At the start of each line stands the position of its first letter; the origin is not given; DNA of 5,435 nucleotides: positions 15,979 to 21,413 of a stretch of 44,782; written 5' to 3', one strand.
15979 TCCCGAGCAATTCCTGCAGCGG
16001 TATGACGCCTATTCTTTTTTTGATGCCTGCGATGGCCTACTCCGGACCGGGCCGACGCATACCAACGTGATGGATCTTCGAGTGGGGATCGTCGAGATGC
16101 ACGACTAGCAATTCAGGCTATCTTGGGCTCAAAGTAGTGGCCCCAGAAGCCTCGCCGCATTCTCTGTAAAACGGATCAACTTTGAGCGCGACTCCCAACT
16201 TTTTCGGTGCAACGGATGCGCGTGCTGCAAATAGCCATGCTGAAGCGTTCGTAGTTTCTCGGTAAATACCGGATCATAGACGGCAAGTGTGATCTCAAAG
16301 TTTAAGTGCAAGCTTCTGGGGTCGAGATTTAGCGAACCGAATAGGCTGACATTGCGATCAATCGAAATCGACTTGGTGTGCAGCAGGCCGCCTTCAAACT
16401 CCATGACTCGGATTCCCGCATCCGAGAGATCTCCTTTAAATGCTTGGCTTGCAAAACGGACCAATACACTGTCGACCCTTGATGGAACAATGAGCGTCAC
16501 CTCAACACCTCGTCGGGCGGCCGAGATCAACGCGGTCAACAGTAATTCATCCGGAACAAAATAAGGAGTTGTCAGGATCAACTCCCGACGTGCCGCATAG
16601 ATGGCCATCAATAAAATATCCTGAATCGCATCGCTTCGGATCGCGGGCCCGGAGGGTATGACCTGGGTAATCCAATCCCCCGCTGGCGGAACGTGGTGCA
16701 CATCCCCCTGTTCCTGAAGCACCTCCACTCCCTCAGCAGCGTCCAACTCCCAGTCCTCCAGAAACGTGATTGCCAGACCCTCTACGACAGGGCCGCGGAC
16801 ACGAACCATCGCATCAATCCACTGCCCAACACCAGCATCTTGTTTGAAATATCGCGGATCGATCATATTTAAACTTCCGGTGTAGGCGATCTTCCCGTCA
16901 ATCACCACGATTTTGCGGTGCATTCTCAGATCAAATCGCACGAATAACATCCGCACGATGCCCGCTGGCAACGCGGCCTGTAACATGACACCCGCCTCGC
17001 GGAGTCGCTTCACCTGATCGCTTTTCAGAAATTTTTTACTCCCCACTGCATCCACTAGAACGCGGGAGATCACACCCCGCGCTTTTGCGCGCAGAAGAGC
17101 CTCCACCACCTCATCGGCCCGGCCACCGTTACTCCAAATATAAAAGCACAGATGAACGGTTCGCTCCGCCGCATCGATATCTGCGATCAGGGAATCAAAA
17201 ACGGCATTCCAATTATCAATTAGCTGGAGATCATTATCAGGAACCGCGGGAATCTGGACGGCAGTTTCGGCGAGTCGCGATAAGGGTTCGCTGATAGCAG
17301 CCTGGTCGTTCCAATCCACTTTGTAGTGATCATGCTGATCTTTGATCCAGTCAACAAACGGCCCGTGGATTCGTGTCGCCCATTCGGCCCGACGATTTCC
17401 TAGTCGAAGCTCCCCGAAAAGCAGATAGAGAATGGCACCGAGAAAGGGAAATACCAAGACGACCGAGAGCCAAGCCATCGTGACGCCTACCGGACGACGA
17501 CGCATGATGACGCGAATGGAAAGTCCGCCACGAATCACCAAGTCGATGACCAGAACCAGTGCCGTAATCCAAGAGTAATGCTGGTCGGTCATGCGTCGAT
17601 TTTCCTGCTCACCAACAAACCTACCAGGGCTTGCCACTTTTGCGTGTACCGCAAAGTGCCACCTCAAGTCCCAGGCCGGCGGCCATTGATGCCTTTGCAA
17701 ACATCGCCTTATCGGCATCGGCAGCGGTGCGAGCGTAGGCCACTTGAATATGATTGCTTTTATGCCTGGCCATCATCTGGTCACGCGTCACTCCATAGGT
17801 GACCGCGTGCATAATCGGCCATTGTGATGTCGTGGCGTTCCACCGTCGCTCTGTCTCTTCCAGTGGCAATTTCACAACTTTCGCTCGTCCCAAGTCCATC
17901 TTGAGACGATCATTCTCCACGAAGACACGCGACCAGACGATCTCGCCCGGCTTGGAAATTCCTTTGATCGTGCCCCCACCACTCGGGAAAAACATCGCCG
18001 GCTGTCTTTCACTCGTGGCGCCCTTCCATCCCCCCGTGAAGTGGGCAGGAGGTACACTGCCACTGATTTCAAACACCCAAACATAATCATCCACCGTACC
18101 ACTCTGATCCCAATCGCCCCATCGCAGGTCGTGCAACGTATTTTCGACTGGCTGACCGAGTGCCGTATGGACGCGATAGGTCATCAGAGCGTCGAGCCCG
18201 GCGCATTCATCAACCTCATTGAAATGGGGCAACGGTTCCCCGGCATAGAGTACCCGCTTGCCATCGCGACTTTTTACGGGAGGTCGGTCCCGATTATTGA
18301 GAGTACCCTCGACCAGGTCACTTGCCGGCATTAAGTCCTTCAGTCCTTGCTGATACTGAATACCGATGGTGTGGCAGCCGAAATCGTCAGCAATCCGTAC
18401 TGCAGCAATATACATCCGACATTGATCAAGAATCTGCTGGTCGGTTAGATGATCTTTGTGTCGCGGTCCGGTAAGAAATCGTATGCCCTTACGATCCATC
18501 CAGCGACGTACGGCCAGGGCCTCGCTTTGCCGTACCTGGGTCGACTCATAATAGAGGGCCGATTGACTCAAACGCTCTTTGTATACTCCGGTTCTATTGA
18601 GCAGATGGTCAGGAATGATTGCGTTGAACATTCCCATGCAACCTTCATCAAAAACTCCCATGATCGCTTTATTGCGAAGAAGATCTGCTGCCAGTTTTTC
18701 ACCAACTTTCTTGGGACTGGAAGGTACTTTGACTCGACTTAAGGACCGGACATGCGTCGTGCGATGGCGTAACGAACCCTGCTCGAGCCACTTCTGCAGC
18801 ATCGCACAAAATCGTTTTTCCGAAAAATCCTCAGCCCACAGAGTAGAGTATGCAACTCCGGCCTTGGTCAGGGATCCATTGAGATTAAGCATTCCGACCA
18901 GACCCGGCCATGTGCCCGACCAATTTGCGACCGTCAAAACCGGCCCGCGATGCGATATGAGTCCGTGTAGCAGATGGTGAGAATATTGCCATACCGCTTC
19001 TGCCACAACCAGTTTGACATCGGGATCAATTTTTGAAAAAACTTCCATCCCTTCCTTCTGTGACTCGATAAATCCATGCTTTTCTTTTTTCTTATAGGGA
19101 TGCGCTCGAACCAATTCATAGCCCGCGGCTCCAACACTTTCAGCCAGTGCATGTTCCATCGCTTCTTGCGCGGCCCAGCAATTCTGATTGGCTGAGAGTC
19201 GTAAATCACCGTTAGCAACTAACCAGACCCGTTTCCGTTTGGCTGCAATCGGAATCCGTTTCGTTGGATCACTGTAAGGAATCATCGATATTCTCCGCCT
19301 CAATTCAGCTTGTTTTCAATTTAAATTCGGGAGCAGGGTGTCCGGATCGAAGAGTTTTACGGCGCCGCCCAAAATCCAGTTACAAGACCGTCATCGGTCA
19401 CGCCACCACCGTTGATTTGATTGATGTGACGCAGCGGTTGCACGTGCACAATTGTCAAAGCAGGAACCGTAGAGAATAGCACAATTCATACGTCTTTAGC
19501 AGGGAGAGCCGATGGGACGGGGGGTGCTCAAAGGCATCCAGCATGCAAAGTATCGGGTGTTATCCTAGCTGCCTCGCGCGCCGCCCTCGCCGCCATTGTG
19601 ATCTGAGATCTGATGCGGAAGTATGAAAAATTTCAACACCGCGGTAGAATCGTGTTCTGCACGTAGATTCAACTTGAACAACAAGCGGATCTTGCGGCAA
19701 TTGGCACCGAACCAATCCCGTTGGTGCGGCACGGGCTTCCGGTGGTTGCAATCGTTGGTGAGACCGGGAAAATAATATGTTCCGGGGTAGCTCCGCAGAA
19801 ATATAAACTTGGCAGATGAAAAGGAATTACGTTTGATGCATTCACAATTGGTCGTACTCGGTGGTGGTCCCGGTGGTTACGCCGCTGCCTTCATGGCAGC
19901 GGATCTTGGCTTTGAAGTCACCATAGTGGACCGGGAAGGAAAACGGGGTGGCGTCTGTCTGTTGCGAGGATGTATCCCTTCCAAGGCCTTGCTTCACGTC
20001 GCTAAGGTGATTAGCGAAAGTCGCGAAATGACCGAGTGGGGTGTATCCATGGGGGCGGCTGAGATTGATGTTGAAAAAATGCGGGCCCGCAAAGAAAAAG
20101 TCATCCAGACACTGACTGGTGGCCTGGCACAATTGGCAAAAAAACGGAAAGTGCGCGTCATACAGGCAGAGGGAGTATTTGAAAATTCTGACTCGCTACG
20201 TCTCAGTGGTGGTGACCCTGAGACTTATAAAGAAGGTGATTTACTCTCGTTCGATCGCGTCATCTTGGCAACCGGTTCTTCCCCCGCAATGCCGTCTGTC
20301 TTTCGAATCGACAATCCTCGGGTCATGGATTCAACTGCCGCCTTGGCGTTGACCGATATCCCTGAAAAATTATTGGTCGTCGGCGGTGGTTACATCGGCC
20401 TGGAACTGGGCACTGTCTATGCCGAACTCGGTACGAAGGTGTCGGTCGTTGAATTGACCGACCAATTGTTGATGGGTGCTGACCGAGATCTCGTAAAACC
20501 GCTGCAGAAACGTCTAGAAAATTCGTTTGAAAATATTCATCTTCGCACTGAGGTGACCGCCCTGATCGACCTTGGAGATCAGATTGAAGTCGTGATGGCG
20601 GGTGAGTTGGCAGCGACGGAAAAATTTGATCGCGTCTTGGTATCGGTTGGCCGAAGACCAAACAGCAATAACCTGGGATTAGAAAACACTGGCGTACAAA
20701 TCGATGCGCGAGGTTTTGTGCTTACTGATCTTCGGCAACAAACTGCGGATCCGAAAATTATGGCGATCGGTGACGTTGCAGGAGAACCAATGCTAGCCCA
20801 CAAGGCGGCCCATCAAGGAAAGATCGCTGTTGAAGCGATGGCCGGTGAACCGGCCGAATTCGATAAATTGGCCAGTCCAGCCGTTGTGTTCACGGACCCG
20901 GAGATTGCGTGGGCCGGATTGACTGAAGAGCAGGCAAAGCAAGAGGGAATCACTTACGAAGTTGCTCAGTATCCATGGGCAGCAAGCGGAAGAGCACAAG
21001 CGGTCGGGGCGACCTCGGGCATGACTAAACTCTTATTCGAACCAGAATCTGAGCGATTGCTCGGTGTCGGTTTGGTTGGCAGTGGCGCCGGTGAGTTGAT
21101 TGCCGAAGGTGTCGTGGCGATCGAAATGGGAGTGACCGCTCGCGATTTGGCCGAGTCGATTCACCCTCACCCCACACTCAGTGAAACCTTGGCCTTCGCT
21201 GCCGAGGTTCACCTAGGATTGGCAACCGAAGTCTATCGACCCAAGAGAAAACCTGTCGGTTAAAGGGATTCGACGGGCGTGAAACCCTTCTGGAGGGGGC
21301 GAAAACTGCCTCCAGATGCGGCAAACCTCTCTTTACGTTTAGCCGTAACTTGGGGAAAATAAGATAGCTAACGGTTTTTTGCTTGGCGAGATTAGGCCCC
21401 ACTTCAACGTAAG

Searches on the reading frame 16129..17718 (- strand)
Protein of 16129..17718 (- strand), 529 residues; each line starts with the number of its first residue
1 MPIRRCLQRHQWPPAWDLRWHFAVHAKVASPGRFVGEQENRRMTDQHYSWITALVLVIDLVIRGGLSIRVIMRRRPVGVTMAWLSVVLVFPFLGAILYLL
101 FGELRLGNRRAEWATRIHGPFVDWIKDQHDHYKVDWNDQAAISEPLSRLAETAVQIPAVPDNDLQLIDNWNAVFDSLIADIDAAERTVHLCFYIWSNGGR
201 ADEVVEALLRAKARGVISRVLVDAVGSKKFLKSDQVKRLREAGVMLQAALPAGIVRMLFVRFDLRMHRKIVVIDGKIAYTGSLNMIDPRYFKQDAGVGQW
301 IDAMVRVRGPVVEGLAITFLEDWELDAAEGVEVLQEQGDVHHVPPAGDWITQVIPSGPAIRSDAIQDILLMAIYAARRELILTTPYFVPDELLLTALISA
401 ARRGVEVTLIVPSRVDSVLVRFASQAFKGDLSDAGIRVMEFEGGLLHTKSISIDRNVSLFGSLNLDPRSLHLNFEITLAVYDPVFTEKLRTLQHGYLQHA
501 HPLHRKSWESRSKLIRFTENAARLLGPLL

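Call 51: search_protein_families(library=pfam, proteins=[window:16129-17718:-], max_evalue=0.00001)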
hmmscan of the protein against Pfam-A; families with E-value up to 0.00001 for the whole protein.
window:16129-17718:- (529 aa): 3 families
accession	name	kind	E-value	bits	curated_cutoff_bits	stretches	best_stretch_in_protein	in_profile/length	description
PF13091.12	PLDc_2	-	4.4e-40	137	27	2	371-490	3-125/132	PLD-like domain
PF00614.28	PLDc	-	1.8e-12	47.1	21.9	1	263-288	2-27/28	Phospholipase D Active site motif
PF13396.11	PLDc_N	-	1.9e-10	41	23.3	1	68-102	8-41/42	Phospholipase_D-nuclease N-terminal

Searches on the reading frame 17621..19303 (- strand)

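Call 51: search_protein_families(library=pfam, proteins=[window:17621-19303:-], max_evalue=0.00001)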
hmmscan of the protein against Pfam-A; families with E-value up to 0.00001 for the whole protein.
window:17621-19303:- (560 aa): 1 family
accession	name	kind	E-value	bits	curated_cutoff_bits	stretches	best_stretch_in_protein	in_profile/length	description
PF02952.23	Fucose_iso_C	-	2.3e-06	27.7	29.3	1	438-529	33-127/143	L-fucose isomerase, C-terminal domain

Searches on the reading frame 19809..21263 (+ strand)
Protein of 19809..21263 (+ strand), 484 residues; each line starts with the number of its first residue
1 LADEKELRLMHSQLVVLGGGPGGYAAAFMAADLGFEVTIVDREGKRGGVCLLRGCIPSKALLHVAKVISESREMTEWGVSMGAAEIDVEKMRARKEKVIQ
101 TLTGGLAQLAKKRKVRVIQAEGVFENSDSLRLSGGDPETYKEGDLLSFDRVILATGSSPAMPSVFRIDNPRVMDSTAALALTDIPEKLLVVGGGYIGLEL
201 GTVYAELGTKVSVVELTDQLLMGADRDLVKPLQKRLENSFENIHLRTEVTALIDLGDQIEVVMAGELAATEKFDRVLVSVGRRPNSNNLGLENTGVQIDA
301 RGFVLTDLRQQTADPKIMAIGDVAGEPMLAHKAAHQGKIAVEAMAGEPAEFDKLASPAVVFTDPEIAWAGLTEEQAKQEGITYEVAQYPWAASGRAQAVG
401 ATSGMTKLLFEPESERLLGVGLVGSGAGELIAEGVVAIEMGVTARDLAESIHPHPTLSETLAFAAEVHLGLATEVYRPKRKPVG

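Call 51: search_protein_families(library=pfam, proteins=[window:19809-21263:+], max_evalue=0.00001)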
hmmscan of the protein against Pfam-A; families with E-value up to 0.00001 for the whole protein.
window:19809-21263:+ (484 aa): 7 families
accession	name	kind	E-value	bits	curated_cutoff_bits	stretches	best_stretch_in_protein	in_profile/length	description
PF07992.20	Pyr_redox_2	-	4.5e-64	217.1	26.1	1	13-337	2-291/291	Pyridine nucleotide-disulphide oxidoreductase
PF02852.28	Pyr_redox_dim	-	3.1e-36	124.3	25.3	1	357-462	2-107/110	Pyridine nucleotide-disulphide oxidoreductase, dimerisation domain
PF00070.33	Pyr_redox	-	3.6e-19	69.5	22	1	187-260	1-75/82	Pyridine nucleotide-disulphide oxidoreductase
PF01262.27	AlaDh_PNT_C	-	4.9e-07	29.8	23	0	12-45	29-62/214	Alanine dehydrogenase/PNT, C-terminal domain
PF12831.13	FAD_oxidored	-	6.4e-07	29.4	27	1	14-50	2-38/416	FAD dependent oxidoreductase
PF13738.12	Pyr_redox_3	-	4.2e-06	26.7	30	0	149-311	126-295/305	Pyridine nucleotide-disulphide oxidoreductase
PF03721.20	UDPG_MGDP_dh_N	-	6.1e-06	26.4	27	0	187-223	2-38/187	UDP-glucose/GDP-mannose dehydrogenase family, NAD binding domain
